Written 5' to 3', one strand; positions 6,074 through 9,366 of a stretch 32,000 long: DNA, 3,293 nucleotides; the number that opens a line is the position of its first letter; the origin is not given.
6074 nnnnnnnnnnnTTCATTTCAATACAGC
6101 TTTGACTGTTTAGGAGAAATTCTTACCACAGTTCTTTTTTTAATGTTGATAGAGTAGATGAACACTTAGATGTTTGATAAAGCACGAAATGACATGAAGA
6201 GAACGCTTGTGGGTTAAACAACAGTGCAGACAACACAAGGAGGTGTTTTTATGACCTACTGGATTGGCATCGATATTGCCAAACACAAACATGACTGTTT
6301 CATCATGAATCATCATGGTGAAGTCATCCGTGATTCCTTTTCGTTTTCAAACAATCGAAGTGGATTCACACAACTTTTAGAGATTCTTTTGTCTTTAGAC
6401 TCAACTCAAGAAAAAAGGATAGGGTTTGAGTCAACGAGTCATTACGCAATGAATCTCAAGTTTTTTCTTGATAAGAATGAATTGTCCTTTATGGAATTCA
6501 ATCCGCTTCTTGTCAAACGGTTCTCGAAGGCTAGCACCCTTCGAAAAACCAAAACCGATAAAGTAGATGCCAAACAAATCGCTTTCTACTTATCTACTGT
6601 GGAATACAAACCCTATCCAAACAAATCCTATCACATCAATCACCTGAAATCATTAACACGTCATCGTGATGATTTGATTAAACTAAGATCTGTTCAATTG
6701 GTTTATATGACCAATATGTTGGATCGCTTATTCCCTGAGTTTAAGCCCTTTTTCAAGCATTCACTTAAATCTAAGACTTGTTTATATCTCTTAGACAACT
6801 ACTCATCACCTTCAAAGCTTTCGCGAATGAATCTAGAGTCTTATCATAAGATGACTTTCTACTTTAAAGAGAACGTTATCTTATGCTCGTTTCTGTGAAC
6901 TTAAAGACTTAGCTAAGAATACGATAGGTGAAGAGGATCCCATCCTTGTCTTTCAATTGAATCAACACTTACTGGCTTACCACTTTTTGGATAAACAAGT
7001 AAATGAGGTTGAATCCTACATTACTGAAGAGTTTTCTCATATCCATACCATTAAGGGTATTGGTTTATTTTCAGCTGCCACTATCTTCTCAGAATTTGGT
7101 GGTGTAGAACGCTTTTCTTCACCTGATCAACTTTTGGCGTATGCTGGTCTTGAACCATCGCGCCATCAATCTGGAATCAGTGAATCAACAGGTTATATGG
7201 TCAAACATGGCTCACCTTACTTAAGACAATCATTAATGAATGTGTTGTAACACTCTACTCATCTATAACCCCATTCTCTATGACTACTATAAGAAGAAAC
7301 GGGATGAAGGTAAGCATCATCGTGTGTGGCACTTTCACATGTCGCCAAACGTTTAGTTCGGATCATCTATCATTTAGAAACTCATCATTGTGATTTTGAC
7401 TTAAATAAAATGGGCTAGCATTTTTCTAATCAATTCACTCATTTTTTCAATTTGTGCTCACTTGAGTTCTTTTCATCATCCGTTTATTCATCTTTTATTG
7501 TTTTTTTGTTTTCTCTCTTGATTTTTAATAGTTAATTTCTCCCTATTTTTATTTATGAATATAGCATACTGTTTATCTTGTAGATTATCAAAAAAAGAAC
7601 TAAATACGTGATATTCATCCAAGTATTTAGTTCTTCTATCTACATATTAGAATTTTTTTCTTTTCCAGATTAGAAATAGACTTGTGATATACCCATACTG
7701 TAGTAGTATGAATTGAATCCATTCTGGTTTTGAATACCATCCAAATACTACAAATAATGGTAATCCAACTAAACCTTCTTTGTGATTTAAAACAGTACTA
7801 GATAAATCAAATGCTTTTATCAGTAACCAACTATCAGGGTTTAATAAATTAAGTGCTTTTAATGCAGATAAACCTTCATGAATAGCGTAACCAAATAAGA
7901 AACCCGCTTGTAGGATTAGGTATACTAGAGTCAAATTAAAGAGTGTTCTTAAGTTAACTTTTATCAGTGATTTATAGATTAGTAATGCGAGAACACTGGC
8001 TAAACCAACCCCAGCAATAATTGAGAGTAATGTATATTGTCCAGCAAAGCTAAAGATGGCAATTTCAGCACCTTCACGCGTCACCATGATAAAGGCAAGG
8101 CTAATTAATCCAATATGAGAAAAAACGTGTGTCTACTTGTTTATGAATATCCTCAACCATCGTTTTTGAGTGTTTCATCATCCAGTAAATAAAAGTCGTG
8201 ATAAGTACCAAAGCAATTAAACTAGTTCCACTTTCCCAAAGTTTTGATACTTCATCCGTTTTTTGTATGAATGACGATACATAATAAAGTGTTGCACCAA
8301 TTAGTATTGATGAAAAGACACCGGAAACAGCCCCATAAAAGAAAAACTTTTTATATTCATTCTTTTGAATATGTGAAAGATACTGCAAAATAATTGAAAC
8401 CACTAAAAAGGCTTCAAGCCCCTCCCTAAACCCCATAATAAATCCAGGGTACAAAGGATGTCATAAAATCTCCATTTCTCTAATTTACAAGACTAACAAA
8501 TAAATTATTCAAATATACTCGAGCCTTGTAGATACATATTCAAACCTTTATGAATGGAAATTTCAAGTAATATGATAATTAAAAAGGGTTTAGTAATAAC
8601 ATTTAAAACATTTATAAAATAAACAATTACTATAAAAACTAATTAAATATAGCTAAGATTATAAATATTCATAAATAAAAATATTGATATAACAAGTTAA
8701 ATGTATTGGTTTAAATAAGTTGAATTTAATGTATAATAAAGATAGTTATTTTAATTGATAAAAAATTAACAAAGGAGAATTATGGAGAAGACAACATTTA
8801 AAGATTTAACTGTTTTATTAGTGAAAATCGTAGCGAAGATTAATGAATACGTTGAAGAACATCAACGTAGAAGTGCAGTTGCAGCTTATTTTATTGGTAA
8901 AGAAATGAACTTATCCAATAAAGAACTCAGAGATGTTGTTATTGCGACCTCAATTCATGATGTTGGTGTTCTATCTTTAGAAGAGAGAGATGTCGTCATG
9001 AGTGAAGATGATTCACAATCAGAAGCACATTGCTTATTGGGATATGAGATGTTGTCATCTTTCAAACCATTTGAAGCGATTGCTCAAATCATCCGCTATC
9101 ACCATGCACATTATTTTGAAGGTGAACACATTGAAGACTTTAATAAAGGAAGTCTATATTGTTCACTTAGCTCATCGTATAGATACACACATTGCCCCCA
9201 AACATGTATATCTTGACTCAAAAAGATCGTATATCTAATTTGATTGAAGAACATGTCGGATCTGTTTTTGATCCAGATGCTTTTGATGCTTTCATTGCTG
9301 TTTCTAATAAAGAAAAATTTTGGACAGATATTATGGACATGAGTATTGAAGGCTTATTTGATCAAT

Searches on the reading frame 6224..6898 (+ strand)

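Call 36: search_protein_families(library=pfam, proteins=[window:6224-6898:+], max_evalue=0.0001)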
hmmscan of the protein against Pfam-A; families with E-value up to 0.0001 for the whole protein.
window:6224-6898:+ (224 aa): 1 family
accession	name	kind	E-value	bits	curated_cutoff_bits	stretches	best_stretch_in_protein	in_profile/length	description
PF01548.23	DEDD_Tnp_IS110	-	3.6e-38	131.2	29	1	14-171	1-155/155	Transposase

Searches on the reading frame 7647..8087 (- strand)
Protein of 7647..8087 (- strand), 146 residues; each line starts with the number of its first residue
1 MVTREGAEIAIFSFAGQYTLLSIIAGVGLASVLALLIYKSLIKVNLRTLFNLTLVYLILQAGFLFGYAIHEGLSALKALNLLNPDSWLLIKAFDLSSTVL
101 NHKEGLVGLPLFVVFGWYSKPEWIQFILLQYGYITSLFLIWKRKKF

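Call 36: search_protein_families(library=pfam, proteins=[window:7647-8087:-], max_evalue=0.0001)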
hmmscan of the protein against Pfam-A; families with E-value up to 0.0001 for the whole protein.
window:7647-8087:- (146 aa): 1 family
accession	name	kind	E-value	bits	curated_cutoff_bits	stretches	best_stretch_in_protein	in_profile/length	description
PF03239.20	FTR1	-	6.6e-10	39.2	25.3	1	2-134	131-275/284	Iron permease FTR1 family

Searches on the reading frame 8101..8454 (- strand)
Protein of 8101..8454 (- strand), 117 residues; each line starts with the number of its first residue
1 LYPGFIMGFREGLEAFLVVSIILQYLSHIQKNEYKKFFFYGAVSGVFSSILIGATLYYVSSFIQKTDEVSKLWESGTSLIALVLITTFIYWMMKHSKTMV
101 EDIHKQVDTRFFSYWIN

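Call 36: search_protein_families(library=pfam, proteins=[window:8101-8454:-], max_evalue=0.0001)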
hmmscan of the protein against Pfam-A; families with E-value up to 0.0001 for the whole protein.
window:8101-8454:- (117 aa): 1 family
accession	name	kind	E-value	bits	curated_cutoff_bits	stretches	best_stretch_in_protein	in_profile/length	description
PF03239.20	FTR1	-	2e-19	70.4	25.3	1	1-108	1-110/284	Iron permease FTR1 family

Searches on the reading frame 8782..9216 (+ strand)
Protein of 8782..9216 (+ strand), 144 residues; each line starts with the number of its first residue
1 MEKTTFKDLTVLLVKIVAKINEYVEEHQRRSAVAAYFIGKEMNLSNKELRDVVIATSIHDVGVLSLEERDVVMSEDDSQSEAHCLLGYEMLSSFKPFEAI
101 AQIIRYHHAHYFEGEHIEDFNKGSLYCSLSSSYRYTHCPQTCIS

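Call 36: search_protein_families(library=pfam, proteins=[window:8782-9216:+], max_evalue=0.0001)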
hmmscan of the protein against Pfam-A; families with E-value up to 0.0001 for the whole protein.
window:8782-9216:+ (144 aa): 2 families
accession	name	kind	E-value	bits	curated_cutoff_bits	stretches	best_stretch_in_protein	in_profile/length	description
PF13487.12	HD_5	-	2.1e-09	37.8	27.2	1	13-111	3-109/170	HD domain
PF01966.28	HD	-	1.4e-05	25.8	22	1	25-111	2-89/116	HD domain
